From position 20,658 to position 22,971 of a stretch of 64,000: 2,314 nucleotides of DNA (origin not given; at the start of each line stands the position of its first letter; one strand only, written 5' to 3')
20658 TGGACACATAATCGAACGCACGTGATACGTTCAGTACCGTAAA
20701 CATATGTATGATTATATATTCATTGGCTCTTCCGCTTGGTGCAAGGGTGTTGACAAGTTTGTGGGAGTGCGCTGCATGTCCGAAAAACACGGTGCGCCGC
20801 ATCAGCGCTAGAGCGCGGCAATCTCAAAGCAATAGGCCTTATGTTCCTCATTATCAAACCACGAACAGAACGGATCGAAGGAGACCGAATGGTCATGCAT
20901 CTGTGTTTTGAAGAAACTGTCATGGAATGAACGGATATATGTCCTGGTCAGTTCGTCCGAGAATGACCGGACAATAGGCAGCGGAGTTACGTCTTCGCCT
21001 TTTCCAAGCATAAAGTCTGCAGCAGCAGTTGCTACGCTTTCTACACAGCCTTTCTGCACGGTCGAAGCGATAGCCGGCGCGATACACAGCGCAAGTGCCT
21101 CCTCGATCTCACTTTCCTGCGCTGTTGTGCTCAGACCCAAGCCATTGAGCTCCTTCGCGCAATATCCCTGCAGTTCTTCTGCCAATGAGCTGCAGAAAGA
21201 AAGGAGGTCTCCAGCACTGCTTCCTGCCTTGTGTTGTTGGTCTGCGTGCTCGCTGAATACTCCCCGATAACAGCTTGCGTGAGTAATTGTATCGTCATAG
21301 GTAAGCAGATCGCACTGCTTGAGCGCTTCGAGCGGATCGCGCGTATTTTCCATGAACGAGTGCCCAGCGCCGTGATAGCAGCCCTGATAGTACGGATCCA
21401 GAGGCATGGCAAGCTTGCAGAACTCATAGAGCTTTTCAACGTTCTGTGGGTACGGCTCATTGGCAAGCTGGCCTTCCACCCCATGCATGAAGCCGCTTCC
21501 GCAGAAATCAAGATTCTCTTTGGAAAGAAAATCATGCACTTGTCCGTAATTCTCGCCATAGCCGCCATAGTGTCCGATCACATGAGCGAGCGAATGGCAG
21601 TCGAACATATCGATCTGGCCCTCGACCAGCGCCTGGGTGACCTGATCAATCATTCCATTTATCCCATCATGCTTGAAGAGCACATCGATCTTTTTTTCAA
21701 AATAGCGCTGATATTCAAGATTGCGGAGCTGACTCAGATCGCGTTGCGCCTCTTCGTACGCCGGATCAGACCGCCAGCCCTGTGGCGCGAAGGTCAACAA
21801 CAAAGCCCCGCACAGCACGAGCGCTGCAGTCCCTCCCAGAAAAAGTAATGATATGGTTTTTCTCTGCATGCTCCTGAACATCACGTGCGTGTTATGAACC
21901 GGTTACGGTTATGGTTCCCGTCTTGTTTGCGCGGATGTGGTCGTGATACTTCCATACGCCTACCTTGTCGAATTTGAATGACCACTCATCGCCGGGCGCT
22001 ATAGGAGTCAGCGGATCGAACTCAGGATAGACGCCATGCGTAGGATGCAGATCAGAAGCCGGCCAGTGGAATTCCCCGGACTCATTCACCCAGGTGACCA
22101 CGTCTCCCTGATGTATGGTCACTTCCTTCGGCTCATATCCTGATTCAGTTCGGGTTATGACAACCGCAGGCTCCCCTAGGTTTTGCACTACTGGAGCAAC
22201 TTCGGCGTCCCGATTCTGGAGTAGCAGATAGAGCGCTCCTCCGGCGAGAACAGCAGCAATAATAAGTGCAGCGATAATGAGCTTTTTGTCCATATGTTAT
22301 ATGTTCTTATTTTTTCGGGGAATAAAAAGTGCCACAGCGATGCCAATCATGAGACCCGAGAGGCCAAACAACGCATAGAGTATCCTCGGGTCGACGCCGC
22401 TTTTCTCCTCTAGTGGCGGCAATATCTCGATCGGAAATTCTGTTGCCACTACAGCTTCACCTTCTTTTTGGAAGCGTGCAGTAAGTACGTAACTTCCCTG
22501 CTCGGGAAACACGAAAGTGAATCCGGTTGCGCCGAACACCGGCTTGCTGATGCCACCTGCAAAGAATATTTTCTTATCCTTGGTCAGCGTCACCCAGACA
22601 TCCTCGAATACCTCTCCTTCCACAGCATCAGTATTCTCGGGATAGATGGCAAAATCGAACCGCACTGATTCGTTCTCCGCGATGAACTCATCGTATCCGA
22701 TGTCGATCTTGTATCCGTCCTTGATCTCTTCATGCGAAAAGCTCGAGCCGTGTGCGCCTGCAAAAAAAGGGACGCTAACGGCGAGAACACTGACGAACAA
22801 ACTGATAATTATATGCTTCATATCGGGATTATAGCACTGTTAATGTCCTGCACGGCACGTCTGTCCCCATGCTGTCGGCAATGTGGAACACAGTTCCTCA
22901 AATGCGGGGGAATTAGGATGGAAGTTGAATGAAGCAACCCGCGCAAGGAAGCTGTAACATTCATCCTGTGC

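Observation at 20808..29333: Module B: Cys/His-rich repeat domain with conserved triad C-H-x3-H-x2-G / C-x2-G-[FY]-x-H-G / C-[FYQ]-H-G-x-G-H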

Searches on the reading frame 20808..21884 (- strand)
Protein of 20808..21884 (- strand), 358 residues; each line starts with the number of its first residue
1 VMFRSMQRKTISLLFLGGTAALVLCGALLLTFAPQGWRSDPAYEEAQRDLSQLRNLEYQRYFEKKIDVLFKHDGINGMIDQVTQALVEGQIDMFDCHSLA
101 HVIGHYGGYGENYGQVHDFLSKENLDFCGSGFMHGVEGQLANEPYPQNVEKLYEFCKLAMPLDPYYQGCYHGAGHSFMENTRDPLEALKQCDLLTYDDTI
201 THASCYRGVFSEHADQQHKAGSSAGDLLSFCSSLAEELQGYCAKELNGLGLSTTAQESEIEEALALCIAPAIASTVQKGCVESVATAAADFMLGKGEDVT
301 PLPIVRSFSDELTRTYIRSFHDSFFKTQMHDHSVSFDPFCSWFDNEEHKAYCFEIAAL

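Call 5: search_protein_families(library=pfam, proteins=[window:20808-21884:-], max_evalue=1)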
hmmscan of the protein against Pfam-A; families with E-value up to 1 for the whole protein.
window:20808-21884:- (358 aa): 0 families

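Call 6: search_protein_families(library=ncbifam, proteins=[window:20808-21884:-], max_evalue=1)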
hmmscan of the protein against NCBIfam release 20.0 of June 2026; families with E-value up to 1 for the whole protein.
window:20808-21884:- (358 aa): 0 families

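Call 28: find_homologous_proteins(query=window:20808-21884:-)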
Query window:20808-21884:- (358 aa): 29 proteins with E <= 0.001 among 4656 candidates.
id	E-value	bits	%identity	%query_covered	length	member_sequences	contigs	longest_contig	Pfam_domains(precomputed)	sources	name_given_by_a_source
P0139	1.5e-242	822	100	99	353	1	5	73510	-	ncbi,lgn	-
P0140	3.5e-119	416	53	97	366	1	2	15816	-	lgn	-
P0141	2.4e-109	384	54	88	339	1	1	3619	-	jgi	jgi:hypothetical protein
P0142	6.6e-108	379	50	91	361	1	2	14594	-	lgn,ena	-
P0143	2.7e-107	377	49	99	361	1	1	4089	-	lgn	-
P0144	2.2e-105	371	50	94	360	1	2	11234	-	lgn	-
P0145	6.4e-105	369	48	98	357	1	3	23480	-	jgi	jgi:hypothetical protein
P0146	2.5e-104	367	51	89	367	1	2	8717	-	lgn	-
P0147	1.3e-101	358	48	96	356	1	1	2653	-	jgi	jgi:hypothetical protein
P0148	6.5e-101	356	48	98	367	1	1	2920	-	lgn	-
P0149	1.7e-100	355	47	98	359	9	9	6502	-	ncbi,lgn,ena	-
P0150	2.7e-100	354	51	96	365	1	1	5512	-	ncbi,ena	-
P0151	8.2e-99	349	48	92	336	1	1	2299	-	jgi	jgi:hypothetical protein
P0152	8.4e-98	346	48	96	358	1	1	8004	-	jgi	-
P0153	3.8e-97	344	47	89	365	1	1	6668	-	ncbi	-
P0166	4.2e-52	196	35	97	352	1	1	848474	-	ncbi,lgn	-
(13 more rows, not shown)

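Call 34: find_encoding_contigs(protein=P0166, flank=10000, max_places=3)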
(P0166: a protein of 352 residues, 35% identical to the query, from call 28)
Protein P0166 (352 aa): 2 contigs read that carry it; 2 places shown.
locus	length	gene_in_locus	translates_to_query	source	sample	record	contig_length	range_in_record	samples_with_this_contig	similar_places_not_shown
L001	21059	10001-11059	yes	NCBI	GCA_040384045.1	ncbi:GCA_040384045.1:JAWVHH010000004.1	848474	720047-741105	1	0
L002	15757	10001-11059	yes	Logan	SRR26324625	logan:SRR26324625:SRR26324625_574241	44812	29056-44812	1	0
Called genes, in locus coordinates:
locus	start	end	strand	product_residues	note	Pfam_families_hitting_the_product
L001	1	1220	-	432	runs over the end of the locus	PF00654:Voltage_CLC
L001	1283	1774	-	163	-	-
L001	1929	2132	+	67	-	PF11387:DUF2795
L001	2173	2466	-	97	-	PF01638:HxlR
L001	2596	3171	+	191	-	PF02525:Flavodoxin_2 (weak), PF03358:FMN_red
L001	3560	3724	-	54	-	-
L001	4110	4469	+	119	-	-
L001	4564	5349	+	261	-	PF12697:Abhydrolase_6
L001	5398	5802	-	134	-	-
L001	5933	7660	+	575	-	PF00578:AhpC-TSA, PF08534:Redoxin, PF13905:Thioredoxin_8 (faint), PF17991:Thioredoxin_10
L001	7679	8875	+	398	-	-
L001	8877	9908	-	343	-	-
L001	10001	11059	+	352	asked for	-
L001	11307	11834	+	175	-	-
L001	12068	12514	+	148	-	-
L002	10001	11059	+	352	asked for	-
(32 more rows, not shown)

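Call 41: predict_structure(alignment_id=A4)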
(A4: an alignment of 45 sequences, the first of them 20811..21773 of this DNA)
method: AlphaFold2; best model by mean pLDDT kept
length: 321 residues; sequences in the alignment: 45
mean_pLDDT: 95.5   pTM: 0.90
mean pLDDT of the five models: 95.5, 95.2, 95.1, 95.0, 94.0
residues with pLDDT >= 90: 292; 70-90: 28; 50-70: 1; < 50: 0
segments of 3 or more residues with pLDDT < 50: none
pLDDT, mean of each block of 10 residues (from residue 1): 92 97 98 97 95 91 97 95 93 94 96 97 91 97 98 98 96 97 96 97 97 93 98 97 98 91 96 98 94 89 97 97 86
secondary structure, 60 per line:
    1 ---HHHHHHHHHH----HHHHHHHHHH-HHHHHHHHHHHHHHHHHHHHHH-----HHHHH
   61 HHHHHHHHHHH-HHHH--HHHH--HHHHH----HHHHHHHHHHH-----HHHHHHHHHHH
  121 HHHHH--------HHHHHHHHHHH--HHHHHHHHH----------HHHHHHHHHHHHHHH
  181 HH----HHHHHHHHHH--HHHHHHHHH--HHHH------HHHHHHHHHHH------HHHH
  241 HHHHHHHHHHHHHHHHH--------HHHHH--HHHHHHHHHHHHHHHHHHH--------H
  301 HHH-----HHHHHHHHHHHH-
elements in order: H4-13 H18-27 H29-50 H56-71 H73-76 H79-82 H85-89 H94-104 H110-125 H134-144 H147-155 H166-182 H187-196 H199-207 H210-213 H220-230 H237-257 H266-270 H273-291 H300-303 H309-320

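Call 74: fold_search(model_id=the predicted structure, library=pdb)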
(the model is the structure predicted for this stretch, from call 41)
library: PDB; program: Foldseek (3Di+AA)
matches with E <= 10: 730; with E <= 0.001: 0
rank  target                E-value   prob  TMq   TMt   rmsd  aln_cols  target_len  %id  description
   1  8cws_A                1.4e-02  0.63  0.15  0.13  18.0       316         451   12  Accurate computational design of genetically encoded 3D protein crystals (released 2023-11-01)
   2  8cwy_A                2.9e-02  0.66  0.19  0.15  18.4       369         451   12  Accurate computational design of genetically encoded 3D protein crystals (released 2023-11-01)
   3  2z5o_A                4.8e-02  0.75  0.23  0.12  17.3       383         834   12  Complex of Transportin 1 with JKTBP NLS (released 2007-10-23)
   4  4hxt                  7.9e-02  0.84  0.24  0.28  14.7       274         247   15  Crystal Structure of Engineered Protein. Northeast Structural Genomics Consortium Target OR329 (released 2012-11-21)
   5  8j07_t                7.9e-02  0.77  0.24  0.24  18.6       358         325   13  96nm repeat of human respiratory doublet microtubule and associated axonemal complexes (released 2023-07-26)
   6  5mu7_A                8.6e-02  0.60  0.21  0.20  16.9       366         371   12  Crystal Structure of the beta/delta-COPI Core Complex (released 2017-06-28)
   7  4rv1_B                9.3e-02  0.75  0.23  0.19  17.8       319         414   16  Crystal Structure of Engineered Protein. Northeast Structural Genomics Consortium (NESG) Target OR497. (released 2014-12-10)
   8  5i9h_A                9.3e-02  0.54  0.21  0.18  18.3       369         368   12  Crystal structure of designed pentatricopeptide repeat protein dPPR-U8G2 in complex with its target RNA U8G2 (released 2016-04-27)
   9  7vps_A                9.7e-02  0.75  0.24  0.20  19.8       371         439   10  Crystal structure of the ARM domain of C. glabrata importin alpha (released 2022-09-07)
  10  6iur_B                1.5e-01  0.84  0.30  0.19  16.3       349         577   12  A phosphatase complex STRN3-PP2Aa (released 2019-12-04)
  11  8fzk_D                1.5e-01  0.57  0.22  0.18  19.4       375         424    9  Dimeric human importin alpha subunit (released 2023-02-08)
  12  9n73_LM               1.5e-01  0.47  0.21  0.07  19.9       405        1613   10  SSU processome maturation and disassembly, State G (released 2025-10-29)
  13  9nkg_W                1.5e-01  0.51  0.23  0.18  22.5       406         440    8  Structure of substrate engaged MIDN-bound human 26S proteasome, EB-MIDN (Composite map) (released 2025-05-07)
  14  5orq_A                1.5e-01  0.44  0.21  0.20  18.9       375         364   13  Crystal structure of designed cPPR-Telo1 in complex with ssDNA (released 2018-06-20)
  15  8sw0                  1.8e-01  0.66  0.27  0.13  13.9       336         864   12  Puromycin sensitive aminopeptidase (released 2023-07-26)
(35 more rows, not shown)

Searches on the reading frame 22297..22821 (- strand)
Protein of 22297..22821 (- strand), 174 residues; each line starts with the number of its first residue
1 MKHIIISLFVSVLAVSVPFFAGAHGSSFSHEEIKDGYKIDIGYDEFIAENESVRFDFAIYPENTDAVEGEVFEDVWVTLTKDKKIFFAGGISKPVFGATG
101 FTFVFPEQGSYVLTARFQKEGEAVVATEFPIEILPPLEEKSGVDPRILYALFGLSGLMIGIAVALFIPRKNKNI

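Call 14: search_protein_families(library=pfam, proteins=[window:22297-22821:-], max_evalue=0.01)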
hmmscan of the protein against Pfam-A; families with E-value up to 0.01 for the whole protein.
window:22297-22821:- (174 aa): 0 families

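Call 61: search_protein_families(library=pfam, proteins=[window:22300-22821:-], max_evalue=0.01)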
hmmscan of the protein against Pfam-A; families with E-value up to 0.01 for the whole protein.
window:22300-22821:- (174 aa): 0 families

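Call 66: search_solved_structures(query=window:22300-22821:-, max_evalue=10, show_alignments=2)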
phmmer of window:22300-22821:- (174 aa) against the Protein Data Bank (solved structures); distinct sequences matched with E-value up to 10: 4.
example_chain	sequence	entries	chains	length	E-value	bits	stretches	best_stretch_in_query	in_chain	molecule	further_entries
3a7q_A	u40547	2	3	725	0.23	14.5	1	70-117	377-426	Reelin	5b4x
2e26_A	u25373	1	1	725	0.23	14.5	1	70-117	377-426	Reelin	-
5fod_A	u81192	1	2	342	0.38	13.8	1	78-120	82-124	LEUCYL-TRNA SYNTHETASE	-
5fo4_A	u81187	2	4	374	0.48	13.5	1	78-120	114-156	LEUCYL TRNA SYNTHASE | LEUCYL-TRNA SYNTHETASE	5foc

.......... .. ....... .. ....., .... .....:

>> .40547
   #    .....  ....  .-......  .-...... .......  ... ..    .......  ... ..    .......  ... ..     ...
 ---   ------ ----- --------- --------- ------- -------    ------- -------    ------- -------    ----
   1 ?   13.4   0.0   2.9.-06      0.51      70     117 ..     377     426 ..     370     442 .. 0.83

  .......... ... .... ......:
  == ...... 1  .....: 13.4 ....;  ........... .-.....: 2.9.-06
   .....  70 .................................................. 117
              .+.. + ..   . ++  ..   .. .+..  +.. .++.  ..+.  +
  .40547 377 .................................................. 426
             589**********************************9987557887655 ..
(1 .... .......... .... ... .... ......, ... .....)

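Call 92: search_protein_families(library=pfam, alignment_id=A7, max_evalue=5)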
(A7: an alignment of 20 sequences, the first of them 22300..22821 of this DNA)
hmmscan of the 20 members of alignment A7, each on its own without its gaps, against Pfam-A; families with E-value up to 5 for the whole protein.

A. member 1, window:22300-22821:- (174 aa): 0 families

B. families by the number of members that match (of 20 scanned): 16 families
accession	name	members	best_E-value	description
PF00801.26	PKD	5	0.0017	PKD domain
PF20495.3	DUF6727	4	0.003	Family of unknown function (DUF6727)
PF25275.1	Golvesin_C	3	0.027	Golvesin C-terminal domain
PF00630.25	Filamin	3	0.038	Filamin/ABP280 repeat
PF13115.11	YtkA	3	0.051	YtkA-like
PF16640.11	Big_3_5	2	0.015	Bacterial Ig-like domain (group 3)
PF13464.11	RodZ_C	1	0.015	RodZ C-terminal domain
PF02246.21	B1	1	0.049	Protein L b1 domain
PF20058.4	DUF6457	1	0.053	Domain of unknown function (DUF6457)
PF11196.13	DUF2834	1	0.084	Protein of unknown function DUF2834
PF07523.18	Big_3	1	0.1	Bacterial Ig-like domain (group 3)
PF07495.19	Y_Y_Y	1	0.14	Y_Y_Y domain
PF03672.18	UPF0154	1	0.16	Uncharacterised protein family (UPF0154)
PF20029.6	DUF6436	1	0.31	Domain of unknown function (DUF6436)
PF11239.13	DUF3040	1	0.33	Protein of unknown function (DUF3040)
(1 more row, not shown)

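Call 93: search_solved_structures(query=A7, max_evalue=10, show_alignments=2)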
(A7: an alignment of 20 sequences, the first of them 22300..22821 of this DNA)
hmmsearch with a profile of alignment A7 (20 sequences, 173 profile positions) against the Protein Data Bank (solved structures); distinct sequences matched with E-value up to 10: 18.
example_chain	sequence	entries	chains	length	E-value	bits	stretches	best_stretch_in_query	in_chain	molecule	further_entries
2j3s_A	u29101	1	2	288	0.0025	20.7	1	97-120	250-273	FILAMIN-A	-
4p3w_A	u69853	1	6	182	0.11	15.4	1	97-121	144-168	Filamin-A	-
7vzo_A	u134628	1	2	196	0.23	14.3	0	97-120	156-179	Filamin C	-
2k9u_A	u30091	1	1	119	0.25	14.2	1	97-121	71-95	Gamma filamin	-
9lxg_A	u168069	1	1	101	0.36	13.6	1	97-128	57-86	Filamin-A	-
2mtp_A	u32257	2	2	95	0.37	13.6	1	97-123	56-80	Filamin-A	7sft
7sc4_A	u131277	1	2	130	0.38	13.5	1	97-136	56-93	Filamin-A/Integrin alpha-IIb light chain, form 2 chimera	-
2w0p_A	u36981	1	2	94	0.4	13.5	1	97-123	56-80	FILAMIN-A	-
2ee6_A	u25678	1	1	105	0.4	13.5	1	97-121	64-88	Filamin-B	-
2brq_A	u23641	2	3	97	0.42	13.4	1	97-123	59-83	FILAMIN A | FILAMIN-A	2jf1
9lwx_D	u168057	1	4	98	0.42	13.4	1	97-123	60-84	Filamin-A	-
3isw_A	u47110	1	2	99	0.44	13.4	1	97-123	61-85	Filamin-A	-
5xr1_A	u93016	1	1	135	0.77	12.5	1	97-121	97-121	C-terminal peptide of Integrin beta-2,Filamin-A IG21 domain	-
4jgu_A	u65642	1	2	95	0.98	12.2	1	103-134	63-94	ColH protein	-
7ouu_A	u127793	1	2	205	1.6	11.5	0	97-118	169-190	Isoform 2 of Filamin-C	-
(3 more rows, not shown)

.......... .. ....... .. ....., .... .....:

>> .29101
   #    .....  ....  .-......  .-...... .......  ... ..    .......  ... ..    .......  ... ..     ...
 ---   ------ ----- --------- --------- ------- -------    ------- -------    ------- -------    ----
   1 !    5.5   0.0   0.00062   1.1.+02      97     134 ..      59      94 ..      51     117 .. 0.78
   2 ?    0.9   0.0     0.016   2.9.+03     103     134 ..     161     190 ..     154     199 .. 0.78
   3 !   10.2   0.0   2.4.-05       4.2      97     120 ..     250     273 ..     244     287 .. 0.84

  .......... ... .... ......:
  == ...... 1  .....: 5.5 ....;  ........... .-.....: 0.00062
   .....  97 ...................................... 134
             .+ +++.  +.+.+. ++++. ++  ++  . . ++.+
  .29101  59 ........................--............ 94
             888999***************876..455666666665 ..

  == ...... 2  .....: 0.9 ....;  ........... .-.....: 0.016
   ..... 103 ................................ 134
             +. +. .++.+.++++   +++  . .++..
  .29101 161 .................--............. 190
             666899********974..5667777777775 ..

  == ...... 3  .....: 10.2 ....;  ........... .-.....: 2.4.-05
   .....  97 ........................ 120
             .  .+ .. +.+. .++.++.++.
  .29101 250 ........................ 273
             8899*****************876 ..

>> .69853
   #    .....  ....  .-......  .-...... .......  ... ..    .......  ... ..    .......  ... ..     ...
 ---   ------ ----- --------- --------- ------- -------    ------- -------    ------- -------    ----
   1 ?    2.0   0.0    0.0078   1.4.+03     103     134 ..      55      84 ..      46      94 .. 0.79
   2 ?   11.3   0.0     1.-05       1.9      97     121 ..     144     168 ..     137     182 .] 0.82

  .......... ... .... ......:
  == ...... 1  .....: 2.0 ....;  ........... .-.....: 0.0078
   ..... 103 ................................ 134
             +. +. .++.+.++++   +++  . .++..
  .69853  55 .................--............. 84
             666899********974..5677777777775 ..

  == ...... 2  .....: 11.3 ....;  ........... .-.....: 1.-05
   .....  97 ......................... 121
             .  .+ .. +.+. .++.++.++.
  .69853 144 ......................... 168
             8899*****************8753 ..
